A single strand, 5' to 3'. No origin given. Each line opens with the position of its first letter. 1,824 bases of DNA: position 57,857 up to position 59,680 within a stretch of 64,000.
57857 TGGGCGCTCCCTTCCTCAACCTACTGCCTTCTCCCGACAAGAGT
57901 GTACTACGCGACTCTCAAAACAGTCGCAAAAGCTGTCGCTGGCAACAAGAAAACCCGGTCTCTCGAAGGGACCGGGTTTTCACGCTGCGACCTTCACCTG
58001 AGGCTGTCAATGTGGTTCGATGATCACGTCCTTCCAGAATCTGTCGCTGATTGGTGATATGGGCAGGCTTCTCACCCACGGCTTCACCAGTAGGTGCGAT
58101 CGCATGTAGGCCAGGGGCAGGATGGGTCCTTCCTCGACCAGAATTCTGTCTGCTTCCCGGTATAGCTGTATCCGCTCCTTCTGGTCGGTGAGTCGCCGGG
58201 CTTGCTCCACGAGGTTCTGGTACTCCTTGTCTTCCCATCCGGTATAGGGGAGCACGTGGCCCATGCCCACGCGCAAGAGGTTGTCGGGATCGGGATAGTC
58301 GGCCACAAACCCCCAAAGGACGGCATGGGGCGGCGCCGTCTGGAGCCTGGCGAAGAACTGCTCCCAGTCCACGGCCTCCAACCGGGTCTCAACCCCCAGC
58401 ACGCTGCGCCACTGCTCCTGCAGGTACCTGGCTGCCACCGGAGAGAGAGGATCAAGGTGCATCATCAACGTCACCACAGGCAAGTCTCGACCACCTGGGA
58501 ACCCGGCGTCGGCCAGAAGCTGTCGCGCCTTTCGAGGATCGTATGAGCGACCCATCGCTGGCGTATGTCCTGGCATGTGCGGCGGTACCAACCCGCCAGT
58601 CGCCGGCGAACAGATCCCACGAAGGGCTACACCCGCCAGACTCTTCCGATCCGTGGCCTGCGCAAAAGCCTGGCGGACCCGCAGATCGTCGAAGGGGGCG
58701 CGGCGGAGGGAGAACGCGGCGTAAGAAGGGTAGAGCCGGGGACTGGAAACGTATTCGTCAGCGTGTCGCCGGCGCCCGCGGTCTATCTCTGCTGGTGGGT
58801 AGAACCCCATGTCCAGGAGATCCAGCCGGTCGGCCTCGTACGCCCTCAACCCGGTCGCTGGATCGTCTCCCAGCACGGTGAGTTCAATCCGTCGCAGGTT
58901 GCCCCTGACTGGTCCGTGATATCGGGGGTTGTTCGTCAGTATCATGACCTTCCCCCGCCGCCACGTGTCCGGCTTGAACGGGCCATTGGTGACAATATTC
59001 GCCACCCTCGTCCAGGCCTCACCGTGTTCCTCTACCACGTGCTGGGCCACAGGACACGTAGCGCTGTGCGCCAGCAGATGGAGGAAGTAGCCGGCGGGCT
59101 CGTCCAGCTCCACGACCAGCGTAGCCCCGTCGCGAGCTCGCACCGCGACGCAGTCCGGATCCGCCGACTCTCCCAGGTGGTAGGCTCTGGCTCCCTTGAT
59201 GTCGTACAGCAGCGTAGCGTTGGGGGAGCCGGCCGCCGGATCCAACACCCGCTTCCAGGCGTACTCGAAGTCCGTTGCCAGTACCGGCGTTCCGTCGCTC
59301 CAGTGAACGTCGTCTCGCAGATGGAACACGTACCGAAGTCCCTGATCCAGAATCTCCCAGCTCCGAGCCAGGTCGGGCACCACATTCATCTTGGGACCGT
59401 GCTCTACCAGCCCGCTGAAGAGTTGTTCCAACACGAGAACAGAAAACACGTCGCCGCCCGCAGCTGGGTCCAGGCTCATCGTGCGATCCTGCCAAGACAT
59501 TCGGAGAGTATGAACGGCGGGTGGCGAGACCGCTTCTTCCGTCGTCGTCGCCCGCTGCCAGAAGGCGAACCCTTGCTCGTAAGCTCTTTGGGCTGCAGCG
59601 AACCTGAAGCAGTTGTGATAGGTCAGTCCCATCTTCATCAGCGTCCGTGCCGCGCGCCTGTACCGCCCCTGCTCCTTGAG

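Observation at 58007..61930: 1307-aa SARP-AAA-TPR regulator fused to a periplasmic-type family-5 solute-binding domain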

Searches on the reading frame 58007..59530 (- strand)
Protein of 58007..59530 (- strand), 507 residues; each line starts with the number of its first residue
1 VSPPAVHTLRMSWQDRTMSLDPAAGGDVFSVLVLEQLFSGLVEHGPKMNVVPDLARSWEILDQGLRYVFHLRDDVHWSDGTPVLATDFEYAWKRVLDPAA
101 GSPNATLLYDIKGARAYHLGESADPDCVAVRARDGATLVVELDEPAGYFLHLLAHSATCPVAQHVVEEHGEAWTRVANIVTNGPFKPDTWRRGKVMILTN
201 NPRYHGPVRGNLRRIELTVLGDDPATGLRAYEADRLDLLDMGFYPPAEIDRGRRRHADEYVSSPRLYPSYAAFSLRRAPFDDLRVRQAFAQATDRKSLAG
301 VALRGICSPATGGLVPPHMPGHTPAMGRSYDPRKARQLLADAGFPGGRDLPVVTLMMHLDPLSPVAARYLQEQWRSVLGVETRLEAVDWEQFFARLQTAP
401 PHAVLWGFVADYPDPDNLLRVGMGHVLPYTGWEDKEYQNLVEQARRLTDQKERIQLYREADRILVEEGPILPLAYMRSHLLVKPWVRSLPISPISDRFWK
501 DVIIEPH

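Call 19: search_solved_structures(query=window:58007-59530:-, max_evalue=1e-10, show_alignments=2)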
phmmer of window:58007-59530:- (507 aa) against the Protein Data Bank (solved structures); distinct sequences matched with E-value up to 1e-10: 55.
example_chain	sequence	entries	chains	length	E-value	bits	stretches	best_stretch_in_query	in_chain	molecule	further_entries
8are_A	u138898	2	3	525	2.7e-60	207.5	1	8-476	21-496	Oligopeptide-binding protein OppA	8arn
8ay0_A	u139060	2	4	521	1.3e-59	205.2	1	14-493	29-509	Dipeptide-binding protein DppE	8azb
9rd1_A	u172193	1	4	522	4.6e-59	203.4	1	16-504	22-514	Periplasmic oligopeptide-binding protein OppA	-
3tcf_A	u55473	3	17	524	4.7e-59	203.4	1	16-504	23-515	Periplasmic oligopeptide-binding protein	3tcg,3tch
9pv8_A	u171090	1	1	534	4.9e-59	203.3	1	18-482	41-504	Oligopeptide-binding protein OppA3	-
4gl8_A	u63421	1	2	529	5.8e-58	199.8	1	19-468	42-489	Oligopeptide ABC transporter OppAIV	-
2z23_A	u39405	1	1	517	1.9e-57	198.1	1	18-502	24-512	Periplasmic oligopeptide-binding protein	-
1b05_A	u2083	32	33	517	2.2e-57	197.9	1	16-502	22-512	PERIPLASMIC OLIGOPEPTIDE-BINDING PROTEIN | PROTEIN (OLIGO-PEPTIDE BINDING PROTEIN) | PERIPLASMIC OLIGO-PEPTIDE BINDING PROTEIN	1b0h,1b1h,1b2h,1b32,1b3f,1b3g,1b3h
3o9p_A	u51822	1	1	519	4.7e-55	190.2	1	14-496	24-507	Periplasmic murein peptide-binding protein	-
4toz_A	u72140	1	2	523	5.1e-55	190.1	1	14-496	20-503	Periplasmic murein peptide-binding protein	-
3zs6_A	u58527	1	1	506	7.1e-47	163.2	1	19-492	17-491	PERIPLASMIC OLIGOPEPTIDE-BINDING PROTEIN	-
8upi_A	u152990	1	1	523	3.3e-43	151.1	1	9-437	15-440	Peptide ABC transporter substrate-binding protein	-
6dqq_A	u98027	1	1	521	8.8e-43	149.7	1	19-489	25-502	Periplasmic oligopeptide-binding protein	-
6dqr_A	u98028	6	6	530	9.2e-43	149.6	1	19-489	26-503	Periplasmic oligopeptide-binding protein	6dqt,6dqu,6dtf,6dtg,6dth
5f1q_A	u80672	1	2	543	8.6e-39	136.5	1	48-502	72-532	Periplasmic dipeptide transport protein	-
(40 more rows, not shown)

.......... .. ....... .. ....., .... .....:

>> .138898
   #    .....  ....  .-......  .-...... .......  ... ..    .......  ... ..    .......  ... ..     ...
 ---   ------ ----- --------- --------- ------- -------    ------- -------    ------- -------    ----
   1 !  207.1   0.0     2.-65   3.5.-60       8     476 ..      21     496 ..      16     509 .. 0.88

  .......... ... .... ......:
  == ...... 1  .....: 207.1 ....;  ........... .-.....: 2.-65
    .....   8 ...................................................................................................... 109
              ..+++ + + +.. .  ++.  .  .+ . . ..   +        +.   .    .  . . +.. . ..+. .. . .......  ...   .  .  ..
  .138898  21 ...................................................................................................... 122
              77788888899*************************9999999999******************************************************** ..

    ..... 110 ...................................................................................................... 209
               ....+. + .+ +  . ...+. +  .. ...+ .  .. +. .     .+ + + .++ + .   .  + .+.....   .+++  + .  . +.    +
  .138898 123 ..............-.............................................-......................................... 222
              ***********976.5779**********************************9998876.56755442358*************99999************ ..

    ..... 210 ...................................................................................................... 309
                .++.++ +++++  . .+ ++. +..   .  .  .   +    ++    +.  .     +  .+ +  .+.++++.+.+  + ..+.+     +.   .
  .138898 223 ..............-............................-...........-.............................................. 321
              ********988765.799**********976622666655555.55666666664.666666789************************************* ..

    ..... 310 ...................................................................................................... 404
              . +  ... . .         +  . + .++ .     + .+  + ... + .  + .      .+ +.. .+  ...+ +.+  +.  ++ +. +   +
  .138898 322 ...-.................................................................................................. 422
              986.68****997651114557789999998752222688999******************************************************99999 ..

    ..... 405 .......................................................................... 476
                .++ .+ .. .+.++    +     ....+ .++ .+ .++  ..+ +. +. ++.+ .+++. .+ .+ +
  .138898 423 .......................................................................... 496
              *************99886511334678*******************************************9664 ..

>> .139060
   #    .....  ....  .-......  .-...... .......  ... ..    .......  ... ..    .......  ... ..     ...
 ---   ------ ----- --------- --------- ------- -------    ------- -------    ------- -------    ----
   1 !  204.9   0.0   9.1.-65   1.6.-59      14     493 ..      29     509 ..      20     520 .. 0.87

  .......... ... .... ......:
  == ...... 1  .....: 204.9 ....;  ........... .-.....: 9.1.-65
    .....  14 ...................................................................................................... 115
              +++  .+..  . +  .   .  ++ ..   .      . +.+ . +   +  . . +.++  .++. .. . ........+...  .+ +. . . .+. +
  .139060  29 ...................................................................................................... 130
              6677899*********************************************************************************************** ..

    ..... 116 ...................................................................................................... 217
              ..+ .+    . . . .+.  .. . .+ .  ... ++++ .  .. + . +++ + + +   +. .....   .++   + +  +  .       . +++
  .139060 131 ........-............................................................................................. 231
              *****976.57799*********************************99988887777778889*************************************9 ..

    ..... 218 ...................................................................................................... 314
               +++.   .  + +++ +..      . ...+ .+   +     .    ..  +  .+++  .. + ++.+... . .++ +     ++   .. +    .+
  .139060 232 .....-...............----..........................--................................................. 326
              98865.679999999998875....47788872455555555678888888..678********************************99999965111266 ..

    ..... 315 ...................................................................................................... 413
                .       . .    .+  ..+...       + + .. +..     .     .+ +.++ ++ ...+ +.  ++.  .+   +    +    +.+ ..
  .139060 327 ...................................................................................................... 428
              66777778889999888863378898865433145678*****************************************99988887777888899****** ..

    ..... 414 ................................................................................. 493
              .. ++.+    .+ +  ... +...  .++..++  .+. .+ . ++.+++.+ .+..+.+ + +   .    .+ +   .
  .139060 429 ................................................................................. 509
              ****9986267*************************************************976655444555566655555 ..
